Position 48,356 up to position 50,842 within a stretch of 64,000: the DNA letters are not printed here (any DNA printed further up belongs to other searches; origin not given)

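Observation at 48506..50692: Unusual domain fusion: PLD-family HKD nuclease N-terminal to an SF2 helicase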

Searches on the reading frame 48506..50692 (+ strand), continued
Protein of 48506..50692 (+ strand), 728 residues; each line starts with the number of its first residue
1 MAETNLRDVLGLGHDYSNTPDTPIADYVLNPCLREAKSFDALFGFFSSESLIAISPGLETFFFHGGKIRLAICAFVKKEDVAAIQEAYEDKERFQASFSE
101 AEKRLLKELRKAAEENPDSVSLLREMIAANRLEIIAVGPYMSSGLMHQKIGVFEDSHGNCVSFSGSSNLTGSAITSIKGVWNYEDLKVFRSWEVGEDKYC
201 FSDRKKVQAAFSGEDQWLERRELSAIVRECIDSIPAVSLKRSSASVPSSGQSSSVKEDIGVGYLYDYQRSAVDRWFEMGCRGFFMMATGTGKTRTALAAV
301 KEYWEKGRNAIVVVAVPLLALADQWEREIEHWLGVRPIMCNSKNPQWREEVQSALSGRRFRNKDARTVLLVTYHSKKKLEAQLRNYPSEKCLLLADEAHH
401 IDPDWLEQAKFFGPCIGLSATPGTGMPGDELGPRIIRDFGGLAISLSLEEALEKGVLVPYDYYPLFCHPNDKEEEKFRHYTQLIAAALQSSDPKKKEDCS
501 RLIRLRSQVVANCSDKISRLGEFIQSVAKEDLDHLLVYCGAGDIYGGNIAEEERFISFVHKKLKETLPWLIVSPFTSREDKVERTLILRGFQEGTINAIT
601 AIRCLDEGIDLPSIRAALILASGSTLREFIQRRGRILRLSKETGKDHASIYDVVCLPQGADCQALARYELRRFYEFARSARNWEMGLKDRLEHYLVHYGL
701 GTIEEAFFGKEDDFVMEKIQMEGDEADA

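Call 28: find_related_loci(query=A1, collection=genome_contigs, flank=10000)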
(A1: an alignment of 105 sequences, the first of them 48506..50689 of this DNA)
Query A1 (728 aa) in genome_contigs; peptide patterns used: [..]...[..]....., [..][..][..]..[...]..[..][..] (x = any residue, [..] = any of these).
600 stretches matched a pattern (row limit reached: there are more); 278 encode a relative of the query (tblastn E <= 1e-3); the best 80 are kept; 80 distinct loci.
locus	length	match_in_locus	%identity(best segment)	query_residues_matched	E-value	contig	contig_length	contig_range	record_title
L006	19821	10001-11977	34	10-700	6e-106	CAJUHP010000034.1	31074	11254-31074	MAG TPA_asm: uncultured Lachnospiraceae bacterium isolate MGBC129472 genome assembly, contig: MGBC129472.34, whole genom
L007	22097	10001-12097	34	10-682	5e-87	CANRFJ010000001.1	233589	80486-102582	MAG: uncultured Lachnospiraceae bacterium isolate Lapin-023__bin96 genome assembly, contig: Lapin-023__NODE_16_length_23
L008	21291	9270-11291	31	19-700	1e-84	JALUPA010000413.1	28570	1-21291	MAG: Ardenticatenaceae bacterium isolate S146_maxbin2_scaf2bin.202 S146_NODE_314_length_28570_cov_3.483388, whole genome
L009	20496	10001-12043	33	31-682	3e-81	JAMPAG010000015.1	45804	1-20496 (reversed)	MAG: bacterium isolate NALB_7813_21 Scaffold_#15__SCF_015___45804_bp, whole genome shotgun sequence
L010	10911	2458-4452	32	31-684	2e-78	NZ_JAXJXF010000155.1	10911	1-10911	MAG: Methanobrevibacter sp. isolate DOME_MAG_5775 5775_C0401_k141_150371, whole genome shotgun sequence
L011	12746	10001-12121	30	10-694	3e-77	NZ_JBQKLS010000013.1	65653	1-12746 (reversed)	Oribacterium sp. Sow4_G1_1 contig00013, whole genome shotgun sequence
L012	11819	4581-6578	30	16-682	1e-77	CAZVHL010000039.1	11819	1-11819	MAG TPA_asm: uncultured Nitrospiraceae bacterium isolate binchicken_co132_92 genome assembly, contig: NODE_2359_length_1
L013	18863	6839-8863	30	4-682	4e-77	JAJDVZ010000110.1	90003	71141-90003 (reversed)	MAG: Candidatus Latescibacterota bacterium isolate jk18x22bins.75 k141_327589, whole genome shotgun sequence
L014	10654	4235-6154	31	31-682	8e-77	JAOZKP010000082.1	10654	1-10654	MAG: bacterium isolate GMC10.concoct.104_sub NODE_5527_length_10654_cov_10.970941, whole genome shotgun sequence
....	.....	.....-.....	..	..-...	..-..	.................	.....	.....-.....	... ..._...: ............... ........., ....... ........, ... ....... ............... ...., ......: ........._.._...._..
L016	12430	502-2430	32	33-682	1e-76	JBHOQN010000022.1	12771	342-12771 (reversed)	MAG: Ktedonobacteraceae bacterium isolate A0_13 coassembly_Ak141_617980, whole genome shotgun sequence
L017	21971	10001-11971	29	10-682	2e-76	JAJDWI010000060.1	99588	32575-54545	MAG: Candidatus Poribacteria bacterium isolate jk18x25bins.18 k141_437866, whole genome shotgun sequence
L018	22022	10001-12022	30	10-682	6e-75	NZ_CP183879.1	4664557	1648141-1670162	Peribacillus sp. B-H-3 chromosome, complete genome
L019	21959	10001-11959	32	10-657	2e-74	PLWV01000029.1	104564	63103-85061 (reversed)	MAG: Gallionella sp. isolate palsa_1007 73.20120700_P3D.7_contig_1303, whole genome shotgun sequence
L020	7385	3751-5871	31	18-700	5e-74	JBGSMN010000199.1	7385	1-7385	MAG: Rhodopirellula sp. isolate JTS-AC231 k141_3319470, whole genome shotgun sequence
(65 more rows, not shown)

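Call 30: list_cluster_members(proteins=[P0001, P0002, P0004])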
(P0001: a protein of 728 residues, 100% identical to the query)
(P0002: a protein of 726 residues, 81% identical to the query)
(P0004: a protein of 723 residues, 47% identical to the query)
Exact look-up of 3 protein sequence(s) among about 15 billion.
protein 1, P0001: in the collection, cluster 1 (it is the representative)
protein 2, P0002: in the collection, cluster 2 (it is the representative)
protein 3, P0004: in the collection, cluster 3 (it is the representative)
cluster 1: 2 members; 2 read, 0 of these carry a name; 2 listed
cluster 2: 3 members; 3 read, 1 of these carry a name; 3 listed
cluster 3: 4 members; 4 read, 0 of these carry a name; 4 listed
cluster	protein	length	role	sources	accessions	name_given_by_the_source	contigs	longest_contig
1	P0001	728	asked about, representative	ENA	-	-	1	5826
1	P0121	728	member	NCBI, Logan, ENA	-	-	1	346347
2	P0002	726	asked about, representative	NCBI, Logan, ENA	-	-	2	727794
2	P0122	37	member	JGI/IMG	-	hypothetical protein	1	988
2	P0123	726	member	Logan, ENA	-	-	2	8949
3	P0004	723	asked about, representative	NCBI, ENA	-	-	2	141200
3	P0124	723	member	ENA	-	-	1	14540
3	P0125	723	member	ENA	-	-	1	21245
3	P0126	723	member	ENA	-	-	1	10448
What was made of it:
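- Tried and rejected: The taxon remains undetermined, and cluster look-ups gave no organism names (call 30).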

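Call 32: predict_structure(alignment_id=A1)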
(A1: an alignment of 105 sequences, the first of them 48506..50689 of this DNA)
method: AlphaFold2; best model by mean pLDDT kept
length: 728 residues; sequences in the alignment: 105
mean_pLDDT: 85.8   pTM: 0.65
mean pLDDT of the five models: 85.8, 85.3, 85.3, 85.2, 84.1
residues with pLDDT >= 90: 432; 70-90: 196; 50-70: 45; < 50: 55
segments of 3 or more residues with pLDDT < 50: 83-91, 238-260, 712-728
pLDDT, mean of each block of 10 residues (from residue 1): 91 94 95 98 87 88 94 64 46 59 77 76 84 89 81 98 95 80 94 98 97 91 84 67 36 39 87 98 96 97 92 94 94 95 95 90 82 93 92 95 80 93 70 92 96 96 98 95 88 83 89 95 93 91 64 82 96 91 91 94 73 95 78 93 93 96 92 94 97 97 85 44 37
secondary structure, 60 per line:
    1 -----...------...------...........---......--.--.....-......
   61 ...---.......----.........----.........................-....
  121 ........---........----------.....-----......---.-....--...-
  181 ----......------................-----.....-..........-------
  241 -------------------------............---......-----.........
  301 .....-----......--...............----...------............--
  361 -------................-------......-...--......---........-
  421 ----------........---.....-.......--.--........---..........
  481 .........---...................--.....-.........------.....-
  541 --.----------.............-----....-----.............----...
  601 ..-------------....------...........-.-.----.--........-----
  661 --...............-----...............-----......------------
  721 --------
elements in order (helices of 4 or more, strands of 3 or more residues): E15-17 H24-34 E38-43 H49-53 H55-63 E67-73 H78-86 H91-115 H117-128 E132-139 E150-154 E160-165 H171-174 E185-190 H197-212 E218-222 H224-233 H266-277 E281-286 H292-305 E311-316 H319-333 E338-340 H347-358 E368-372 H373-383 E391-396 H403-408 E412-419 H431-438 E442-446 H448-454 E460-467 H471-489 H493-511 H514-518 H520-528 E535-539 H555-566 E572-575 H581-593 E598-602 E616-619 H626-636 E648-655 H663-677 H683-697 H703-708
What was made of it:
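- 48506..50692 (+): pbeA: 728-aa HKD (PLD-family) nuclease + SF2 helicase. AF2 model pLDDT 85.8 (call 32).
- On SauUSI-type Type IV restriction enzyme: The model shows only short helices at 663-708 and a disordered tail (call 32).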

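Call 35: fold_search(model_id=the predicted structure, library=pdb)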
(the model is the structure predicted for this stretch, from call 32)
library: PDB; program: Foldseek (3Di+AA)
matches with E <= 10: 1611; with E <= 0.001: 763
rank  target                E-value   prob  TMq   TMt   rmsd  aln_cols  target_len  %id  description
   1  7clg_B                1.0e-22  1.00  0.32  0.30  18.2       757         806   15  Crystal structure of the ATP-dependent restriction endonuclease SauUSI (released 2021-01-20)
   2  7clg_A                8.4e-21  1.00  0.32  0.28  19.4       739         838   14  Crystal structure of the ATP-dependent restriction endonuclease SauUSI (released 2021-01-20)
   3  6p4f_C                2.0e-18  1.00  0.39  0.62   5.6       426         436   23  Crystal structure of the XPB-Bax1-forked DNA ternary complex (released 2020-06-17)
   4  5tnu_A                1.1e-17  1.00  0.22  0.33  20.5       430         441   23  S. tokodaii XPB II crystal structure at 3.0 Angstrom resolution (released 2017-11-01)
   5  6p4o_C                1.5e-17  1.00  0.30  0.46  10.0       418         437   23  Complex of XPB helicase with Bax1 endonuclease from Sulfurisphaera tokodaii at 3.15 Angstroms resolution (released 2020-06-03)
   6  6p4o_E                5.4e-17  1.00  0.30  0.45  10.0       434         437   22  Complex of XPB helicase with Bax1 endonuclease from Sulfurisphaera tokodaii at 3.15 Angstroms resolution (released 2020-06-03)
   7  6p4w_A                1.1e-16  1.00  0.28  0.41   9.8       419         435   24  XPB helicase in a complex with truncated Bax1 from Sulfurisphaera tokodaii at 2.96 Angstrom resolution (released 2020-06-03)
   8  6p4o_A                2.7e-16  1.00  0.30  0.46   9.9       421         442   22  Complex of XPB helicase with Bax1 endonuclease from Sulfurisphaera tokodaii at 3.15 Angstroms resolution (released 2020-06-03)
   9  6p66_C                8.8e-16  1.00  0.21  0.32  19.2       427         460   23  The crystal structure of the XPB complex with Bax1 from Archaeoglobus fulgidus at 3.0 Angstrom resolution (released 2020-06-17)
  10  6p66_A                1.5e-15  1.00  0.21  0.33  19.5       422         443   23  The crystal structure of the XPB complex with Bax1 from Archaeoglobus fulgidus at 3.0 Angstrom resolution (released 2020-06-17)
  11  2fwr_A                3.8e-15  1.00  0.21  0.34  19.6       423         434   23  Structure of Archaeoglobus Fulgidis XPB (released 2006-04-18)
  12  2fwr_D                2.3e-14  1.00  0.21  0.33  19.6       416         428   23  Structure of Archaeoglobus Fulgidis XPB (released 2006-04-18)
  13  9pd3_A                2.5e-14  1.00  0.39  0.45   8.9       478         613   16  NER dual incision complex - DuIS (released 2026-02-18)
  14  2fwr_B                2.6e-14  1.00  0.20  0.33  19.4       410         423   24  Structure of Archaeoglobus Fulgidis XPB (released 2006-04-18)
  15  9jao_C                3.6e-14  1.00  0.40  0.46  10.1       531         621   13  The structure of SMARCAD1 bound to the hexasome in the presence of ADP-BeFx (released 2025-04-30)
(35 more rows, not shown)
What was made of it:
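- The best structural match is SauUSI (E=1e-22, 757 columns, call 35).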
